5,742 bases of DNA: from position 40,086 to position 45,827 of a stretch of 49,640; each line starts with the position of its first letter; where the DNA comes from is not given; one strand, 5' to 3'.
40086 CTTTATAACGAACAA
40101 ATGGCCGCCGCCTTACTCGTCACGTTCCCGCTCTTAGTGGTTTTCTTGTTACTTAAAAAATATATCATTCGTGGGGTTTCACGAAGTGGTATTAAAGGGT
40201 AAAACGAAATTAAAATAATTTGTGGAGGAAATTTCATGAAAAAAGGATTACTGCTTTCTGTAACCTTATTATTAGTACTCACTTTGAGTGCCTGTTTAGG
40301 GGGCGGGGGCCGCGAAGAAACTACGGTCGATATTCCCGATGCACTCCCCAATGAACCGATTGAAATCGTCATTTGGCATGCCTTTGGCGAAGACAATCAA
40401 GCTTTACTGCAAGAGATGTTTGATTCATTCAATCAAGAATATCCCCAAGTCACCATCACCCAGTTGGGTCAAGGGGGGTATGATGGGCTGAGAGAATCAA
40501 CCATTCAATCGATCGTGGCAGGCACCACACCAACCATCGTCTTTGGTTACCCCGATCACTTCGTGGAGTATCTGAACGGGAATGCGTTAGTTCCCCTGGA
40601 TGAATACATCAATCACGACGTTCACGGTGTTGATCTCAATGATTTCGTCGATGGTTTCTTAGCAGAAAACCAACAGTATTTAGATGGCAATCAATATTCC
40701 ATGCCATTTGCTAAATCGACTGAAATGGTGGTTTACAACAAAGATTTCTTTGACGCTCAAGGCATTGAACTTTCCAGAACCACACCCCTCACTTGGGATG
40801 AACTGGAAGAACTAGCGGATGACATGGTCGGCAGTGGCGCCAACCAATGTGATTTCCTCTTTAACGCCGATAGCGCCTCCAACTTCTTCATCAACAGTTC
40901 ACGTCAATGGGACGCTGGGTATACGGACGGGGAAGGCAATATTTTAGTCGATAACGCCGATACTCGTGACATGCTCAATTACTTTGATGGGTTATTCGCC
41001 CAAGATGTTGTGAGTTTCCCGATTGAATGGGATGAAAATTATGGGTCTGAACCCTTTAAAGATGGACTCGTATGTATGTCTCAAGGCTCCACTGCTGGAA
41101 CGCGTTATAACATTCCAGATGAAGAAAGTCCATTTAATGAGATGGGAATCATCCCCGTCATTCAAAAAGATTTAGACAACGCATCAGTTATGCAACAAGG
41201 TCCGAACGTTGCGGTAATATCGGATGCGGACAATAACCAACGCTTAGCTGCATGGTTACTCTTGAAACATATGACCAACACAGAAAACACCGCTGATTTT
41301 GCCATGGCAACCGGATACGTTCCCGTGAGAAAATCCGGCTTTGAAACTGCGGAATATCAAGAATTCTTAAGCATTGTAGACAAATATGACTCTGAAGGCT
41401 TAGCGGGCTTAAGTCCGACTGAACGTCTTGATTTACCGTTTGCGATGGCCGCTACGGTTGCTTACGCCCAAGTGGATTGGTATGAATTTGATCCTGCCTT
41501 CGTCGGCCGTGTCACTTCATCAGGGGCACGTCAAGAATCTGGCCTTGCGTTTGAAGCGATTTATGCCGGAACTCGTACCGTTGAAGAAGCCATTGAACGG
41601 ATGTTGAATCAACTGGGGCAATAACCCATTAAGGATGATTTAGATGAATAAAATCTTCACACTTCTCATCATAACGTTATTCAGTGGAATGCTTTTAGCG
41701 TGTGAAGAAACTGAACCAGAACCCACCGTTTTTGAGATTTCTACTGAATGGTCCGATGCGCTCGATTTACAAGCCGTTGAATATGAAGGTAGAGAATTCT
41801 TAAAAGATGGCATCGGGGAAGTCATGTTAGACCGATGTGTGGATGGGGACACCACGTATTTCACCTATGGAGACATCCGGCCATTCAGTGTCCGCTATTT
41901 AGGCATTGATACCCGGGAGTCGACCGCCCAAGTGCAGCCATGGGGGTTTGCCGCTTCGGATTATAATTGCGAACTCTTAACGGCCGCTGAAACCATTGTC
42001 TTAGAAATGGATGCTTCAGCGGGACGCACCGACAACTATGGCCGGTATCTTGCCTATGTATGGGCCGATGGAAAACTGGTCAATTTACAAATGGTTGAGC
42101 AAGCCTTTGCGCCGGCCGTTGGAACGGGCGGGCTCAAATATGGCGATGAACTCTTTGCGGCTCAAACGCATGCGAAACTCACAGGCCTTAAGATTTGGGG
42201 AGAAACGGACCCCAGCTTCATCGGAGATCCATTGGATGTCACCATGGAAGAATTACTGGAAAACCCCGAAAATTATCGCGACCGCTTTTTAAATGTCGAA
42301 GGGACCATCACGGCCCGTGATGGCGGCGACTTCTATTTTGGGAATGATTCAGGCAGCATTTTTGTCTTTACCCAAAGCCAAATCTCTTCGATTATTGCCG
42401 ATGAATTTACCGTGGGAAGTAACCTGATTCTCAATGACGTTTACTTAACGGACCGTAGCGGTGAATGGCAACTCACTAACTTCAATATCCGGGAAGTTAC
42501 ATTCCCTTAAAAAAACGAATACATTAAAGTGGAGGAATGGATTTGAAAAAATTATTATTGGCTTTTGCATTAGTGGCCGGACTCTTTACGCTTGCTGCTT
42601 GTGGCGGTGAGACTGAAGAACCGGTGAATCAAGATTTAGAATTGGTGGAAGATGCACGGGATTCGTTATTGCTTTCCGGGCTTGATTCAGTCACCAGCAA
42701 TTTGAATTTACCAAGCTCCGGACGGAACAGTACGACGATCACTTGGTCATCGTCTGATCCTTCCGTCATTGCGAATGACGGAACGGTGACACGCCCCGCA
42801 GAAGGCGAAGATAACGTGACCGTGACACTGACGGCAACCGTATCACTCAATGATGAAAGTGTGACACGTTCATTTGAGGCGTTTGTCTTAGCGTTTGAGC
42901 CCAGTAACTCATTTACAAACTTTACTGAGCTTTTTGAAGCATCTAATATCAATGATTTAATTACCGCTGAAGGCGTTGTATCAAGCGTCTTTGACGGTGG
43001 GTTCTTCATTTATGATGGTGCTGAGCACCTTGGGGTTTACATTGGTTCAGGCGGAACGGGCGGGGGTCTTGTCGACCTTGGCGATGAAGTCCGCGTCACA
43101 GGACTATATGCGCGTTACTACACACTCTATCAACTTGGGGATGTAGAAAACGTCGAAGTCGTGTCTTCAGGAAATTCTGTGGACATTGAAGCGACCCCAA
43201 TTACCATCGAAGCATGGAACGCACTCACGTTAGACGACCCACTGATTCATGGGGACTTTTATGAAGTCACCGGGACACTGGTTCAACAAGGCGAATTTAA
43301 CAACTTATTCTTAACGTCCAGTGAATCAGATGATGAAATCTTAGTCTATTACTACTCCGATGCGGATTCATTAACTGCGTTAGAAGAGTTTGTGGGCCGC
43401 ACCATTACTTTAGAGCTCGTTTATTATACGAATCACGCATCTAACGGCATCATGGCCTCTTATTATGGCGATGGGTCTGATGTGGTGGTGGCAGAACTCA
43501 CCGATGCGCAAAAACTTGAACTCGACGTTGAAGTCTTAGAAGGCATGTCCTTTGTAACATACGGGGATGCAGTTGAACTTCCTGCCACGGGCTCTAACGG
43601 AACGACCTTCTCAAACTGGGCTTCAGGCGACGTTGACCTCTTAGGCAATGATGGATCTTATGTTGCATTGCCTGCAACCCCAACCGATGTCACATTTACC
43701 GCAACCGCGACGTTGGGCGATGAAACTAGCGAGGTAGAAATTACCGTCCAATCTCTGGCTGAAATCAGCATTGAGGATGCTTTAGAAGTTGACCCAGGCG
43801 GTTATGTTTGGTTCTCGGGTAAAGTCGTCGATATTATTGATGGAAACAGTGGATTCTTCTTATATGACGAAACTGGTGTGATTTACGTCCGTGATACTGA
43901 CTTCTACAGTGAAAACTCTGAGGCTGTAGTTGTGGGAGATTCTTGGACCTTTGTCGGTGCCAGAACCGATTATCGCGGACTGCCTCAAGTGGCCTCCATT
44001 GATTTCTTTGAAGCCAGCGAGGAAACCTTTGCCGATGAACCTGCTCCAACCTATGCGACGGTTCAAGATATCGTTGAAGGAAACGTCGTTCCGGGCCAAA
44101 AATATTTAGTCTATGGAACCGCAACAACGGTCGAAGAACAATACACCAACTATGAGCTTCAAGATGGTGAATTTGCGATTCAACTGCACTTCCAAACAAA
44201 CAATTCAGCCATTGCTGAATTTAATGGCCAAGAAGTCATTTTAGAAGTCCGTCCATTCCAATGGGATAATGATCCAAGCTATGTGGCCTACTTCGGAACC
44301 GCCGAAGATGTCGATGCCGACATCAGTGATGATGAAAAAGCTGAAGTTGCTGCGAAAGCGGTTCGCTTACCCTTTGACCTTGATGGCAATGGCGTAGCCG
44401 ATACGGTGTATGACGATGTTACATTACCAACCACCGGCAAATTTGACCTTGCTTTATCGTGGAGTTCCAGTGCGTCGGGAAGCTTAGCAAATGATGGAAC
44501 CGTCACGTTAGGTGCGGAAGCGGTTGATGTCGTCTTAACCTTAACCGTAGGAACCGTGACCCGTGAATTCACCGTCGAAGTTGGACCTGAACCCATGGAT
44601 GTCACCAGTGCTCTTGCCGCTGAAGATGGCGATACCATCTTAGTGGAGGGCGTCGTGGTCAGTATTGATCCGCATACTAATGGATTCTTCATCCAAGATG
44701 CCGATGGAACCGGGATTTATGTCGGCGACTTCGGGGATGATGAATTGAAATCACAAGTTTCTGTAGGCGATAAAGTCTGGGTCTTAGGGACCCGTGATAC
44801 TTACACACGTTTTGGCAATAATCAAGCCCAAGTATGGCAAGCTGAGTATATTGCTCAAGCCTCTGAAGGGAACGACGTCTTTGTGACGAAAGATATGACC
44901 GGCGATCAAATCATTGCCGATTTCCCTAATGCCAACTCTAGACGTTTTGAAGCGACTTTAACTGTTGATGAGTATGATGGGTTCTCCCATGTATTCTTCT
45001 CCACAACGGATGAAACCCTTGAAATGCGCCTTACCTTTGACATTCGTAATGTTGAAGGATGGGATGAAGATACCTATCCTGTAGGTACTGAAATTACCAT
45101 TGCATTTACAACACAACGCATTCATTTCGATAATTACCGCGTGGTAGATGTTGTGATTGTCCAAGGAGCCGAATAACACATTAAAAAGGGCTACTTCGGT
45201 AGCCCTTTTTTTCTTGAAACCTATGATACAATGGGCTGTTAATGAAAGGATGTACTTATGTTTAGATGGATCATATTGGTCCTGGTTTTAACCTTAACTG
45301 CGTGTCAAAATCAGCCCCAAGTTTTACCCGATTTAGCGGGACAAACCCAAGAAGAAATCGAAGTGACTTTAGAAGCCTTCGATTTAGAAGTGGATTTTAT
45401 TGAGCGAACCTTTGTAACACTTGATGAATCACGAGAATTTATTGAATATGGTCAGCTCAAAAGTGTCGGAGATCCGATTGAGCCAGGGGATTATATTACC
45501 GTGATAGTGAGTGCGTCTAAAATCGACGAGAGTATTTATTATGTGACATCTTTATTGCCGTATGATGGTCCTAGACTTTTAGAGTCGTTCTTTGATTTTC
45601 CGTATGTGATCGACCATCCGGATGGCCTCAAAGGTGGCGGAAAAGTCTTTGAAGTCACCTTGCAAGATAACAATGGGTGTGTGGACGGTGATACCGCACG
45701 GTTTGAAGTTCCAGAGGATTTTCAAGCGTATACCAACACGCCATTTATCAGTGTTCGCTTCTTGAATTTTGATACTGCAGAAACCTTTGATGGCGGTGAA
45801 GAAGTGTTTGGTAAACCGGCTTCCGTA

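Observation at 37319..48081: Candidate surface locus for nucleic-acid capture, cleavage, import and finishing: CUT1 ABC importer + three lipoproteins + two DHH nucleases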

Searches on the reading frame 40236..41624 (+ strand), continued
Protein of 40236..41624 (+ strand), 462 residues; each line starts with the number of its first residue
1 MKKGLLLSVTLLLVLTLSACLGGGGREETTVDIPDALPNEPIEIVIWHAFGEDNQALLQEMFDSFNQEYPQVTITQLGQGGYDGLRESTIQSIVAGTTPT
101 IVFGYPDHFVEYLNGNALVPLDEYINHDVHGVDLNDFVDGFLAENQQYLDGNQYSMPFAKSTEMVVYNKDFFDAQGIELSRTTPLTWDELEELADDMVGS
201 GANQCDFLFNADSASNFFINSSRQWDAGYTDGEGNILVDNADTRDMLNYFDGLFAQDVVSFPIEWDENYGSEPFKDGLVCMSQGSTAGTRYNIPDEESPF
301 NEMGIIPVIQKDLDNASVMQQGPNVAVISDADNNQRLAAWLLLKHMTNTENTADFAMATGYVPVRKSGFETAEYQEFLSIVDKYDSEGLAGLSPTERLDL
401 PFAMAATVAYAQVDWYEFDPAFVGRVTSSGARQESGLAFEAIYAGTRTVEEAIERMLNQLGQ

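Call 78: find_encoding_contigs(protein=P0222, flank=10000, max_places=2)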
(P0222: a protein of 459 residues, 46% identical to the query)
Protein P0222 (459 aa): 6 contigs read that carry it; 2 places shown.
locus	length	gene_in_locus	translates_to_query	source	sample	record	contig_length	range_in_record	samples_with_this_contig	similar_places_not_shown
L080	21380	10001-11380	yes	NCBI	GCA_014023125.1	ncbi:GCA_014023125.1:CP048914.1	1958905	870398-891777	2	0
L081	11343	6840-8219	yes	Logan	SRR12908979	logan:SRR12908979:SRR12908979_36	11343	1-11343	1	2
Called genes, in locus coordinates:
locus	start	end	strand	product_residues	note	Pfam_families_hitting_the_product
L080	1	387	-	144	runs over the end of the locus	PF01957:NfeD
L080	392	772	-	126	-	-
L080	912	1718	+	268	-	PF01171:ATP_bind_3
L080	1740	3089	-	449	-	PF10396:TrmE_N, PF00350:Dynamin_N (faint), PF12631:MnmE_helical, PF01926:MMR_HSR1, PF02421:FeoB_N, PF04548:AIG1 (weak)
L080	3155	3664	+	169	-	-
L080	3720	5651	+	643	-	PF05496:RuvB_N (faint), PF06068:TIP49 (faint), PF13177:DNA_pol3_delta2, PF00004:AAA, PF07728:AAA_5 (faint), PF13604:AAA_30 (weak), PF22608:DNAX_ATPase_lid, PF12169:DNA_pol3_gamma3, +1 more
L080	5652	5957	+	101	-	PF02575:YbaB_DNA_bd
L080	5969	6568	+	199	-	PF21176:RecR_HhH, PF02132:RecR_ZnF (weak), PF13662:Toprim_4, PF01751:Toprim, PF21175:RecR_C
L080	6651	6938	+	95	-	-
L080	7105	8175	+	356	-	PF00005:ABC_tran, PF13304:AAA_21 (faint)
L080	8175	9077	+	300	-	PF00528:BPD_transp_1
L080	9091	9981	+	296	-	PF00528:BPD_transp_1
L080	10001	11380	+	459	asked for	PF01547:SBP_bac_1, PF13416:SBP_bac_8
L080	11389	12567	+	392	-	PF00565:SNase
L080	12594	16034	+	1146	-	PF20578:aBig_2, PF00932:LTD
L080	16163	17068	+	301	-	PF00565:SNase (faint)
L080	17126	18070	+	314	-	PF01368:DHH, PF02272:DHHA1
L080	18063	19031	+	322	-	PF01368:DHH, PF02272:DHHA1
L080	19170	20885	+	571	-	PF02690:Na_Pi_cotrans, PF01895:PhoU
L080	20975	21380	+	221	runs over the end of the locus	PF00072:Response_reg, PF00486:Trans_reg_C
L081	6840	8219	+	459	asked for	PF01547:SBP_bac_1, PF13416:SBP_bac_8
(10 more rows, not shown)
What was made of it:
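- It matches X. coldseepsis zrk13 (L080), where even the flanking NfeD-MnmE-DnaX-YbaB-RecR context is the same (call 78).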

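Call 80: search_protein_families(library=pfam, proteins=[L044:11344-12789:+, L076:16848-18371:+, L076:11437-13101:+], max_evalue=1)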
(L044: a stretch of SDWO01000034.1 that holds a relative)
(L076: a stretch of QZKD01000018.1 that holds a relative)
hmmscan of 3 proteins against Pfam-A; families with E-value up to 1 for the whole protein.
L044:11344-12789:+ (481 aa): 3 families
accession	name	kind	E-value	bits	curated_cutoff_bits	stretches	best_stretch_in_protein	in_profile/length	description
PF20578.4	aBig_2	-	5.7e-18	64.9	27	1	45-113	20-88/89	Atrophied bacterial Ig domain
PF00565.23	SNase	-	3.2e-10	40.9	21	1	167-269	2-105/107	Staphylococcal nuclease homologue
PF18942.5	DUF5689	-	1.5e-08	35.2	28.6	1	296-476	20-217/217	Family of unknown function (DUF5689)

L076:16848-18371:+ (507 aa): 3 families
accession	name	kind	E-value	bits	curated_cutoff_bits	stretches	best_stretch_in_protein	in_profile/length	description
PF00932.25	LTD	-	1e-11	45.6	34.3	1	197-301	6-106/109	Lamin Tail Domain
PF03793.24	PASTA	-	9.8e-09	35.5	23.2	1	59-122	1-63/64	PASTA domain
PF00565.23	SNase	-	3.8e-07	31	21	1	397-506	1-105/107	Staphylococcal nuclease homologue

L076:11437-13101:+ (554 aa): 5 families
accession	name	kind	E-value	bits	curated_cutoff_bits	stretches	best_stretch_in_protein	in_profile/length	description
PF00565.23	SNase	-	2e-10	41.5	21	1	244-329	1-83/107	Staphylococcal nuclease homologue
PF03793.24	PASTA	-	0.00032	21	23.2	1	33-94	2-63/64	PASTA domain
PF16403.11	Bact_surface_Ig-like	-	0.012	16.1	27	1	159-185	40-67/71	Bacterial surface protein, Ig-like domain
PF15044.11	CLU_N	-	0.15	13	25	0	527-545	10-28/78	Mitochondrial function, CLU-N-term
PF19135.5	DUF5818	-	0.19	11.8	27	1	369-389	24-44/57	Protein of unknown function (DUF5818)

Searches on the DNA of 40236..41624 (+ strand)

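Call 46: search_rna_families(sources=[L003, L005, L008, L044, L021, L027, L076], threshold=gathering)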
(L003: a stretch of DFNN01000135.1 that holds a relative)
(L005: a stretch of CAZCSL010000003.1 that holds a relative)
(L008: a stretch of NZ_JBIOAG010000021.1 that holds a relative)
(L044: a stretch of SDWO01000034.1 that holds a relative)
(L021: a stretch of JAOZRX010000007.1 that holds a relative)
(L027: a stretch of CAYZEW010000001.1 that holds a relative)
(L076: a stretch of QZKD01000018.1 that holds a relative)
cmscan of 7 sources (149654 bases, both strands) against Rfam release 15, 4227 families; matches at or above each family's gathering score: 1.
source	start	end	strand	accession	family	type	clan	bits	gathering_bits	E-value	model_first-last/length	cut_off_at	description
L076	3902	4116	+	RF00230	T-box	Cis-reg; leader;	-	111.7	93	1.7e-23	1-219/219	no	T-box leader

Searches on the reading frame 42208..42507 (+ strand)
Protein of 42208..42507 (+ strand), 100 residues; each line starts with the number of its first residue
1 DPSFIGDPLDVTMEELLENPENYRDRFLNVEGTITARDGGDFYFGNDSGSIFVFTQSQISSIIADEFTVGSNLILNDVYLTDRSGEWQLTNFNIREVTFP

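Call 80: search_protein_families(library=pfam, proteins=[window:42208-42507:+], max_evalue=1)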
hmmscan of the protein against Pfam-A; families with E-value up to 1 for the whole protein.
seq(100 aa): 1 family
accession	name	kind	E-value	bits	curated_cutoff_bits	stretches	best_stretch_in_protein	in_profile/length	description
PF04017.17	DUF366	-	0.061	13.2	29.9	1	28-64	95-131/184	Domain of unknown function (DUF366)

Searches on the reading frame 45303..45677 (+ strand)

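Call 80: search_protein_families(library=pfam, proteins=[window:45303-45677:+], max_evalue=1)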
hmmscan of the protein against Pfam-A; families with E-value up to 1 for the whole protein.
seq(125 aa): 2 families
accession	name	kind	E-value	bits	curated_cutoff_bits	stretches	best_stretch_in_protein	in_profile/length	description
PF03793.24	PASTA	-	0.0014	19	23.2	1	8-70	3-63/64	PASTA domain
PF16976.10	RcpC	-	0.19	12.1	28.8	1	51-71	20-40/114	Flp pilus assembly protein RcpC/CpaB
